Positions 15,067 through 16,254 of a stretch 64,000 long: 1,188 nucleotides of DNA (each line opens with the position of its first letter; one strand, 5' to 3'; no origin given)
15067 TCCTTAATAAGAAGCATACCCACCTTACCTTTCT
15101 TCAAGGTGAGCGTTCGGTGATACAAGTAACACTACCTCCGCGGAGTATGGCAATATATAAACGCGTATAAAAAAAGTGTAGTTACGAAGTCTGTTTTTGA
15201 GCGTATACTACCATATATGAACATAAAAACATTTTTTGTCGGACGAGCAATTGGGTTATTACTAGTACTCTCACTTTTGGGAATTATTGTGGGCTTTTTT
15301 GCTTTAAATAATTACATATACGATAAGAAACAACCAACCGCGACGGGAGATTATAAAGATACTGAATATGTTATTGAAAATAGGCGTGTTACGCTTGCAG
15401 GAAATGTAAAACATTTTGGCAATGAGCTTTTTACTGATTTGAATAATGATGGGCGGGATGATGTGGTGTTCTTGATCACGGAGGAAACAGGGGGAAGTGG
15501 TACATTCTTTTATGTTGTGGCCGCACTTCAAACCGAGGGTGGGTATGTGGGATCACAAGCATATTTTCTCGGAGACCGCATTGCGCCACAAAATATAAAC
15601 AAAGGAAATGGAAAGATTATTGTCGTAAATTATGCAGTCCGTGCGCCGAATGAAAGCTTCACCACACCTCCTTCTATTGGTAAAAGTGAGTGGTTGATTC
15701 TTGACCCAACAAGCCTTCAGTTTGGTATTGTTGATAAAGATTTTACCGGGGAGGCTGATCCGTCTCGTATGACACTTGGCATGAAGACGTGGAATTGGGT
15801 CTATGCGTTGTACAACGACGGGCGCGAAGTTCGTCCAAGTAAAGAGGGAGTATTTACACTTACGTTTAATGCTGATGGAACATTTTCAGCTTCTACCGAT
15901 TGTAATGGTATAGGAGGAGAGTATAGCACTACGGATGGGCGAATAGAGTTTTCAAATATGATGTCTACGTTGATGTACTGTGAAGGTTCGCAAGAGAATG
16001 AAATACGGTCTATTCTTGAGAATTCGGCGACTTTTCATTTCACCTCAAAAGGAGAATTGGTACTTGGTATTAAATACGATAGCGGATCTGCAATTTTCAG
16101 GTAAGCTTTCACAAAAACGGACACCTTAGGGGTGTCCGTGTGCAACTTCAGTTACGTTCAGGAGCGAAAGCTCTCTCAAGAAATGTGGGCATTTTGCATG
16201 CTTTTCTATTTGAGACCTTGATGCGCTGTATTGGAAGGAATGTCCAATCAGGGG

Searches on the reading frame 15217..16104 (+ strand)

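Call 33: search_protein_families(library=pfam, proteins=[window:15217-16104:+], max_evalue=0.001)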
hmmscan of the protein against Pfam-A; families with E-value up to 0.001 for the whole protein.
window:15217-16104:+ (295 aa): 1 family
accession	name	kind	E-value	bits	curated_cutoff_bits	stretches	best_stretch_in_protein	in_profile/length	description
PF03724.22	META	-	1.7e-14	54.2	24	1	204-283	18-97/109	META domain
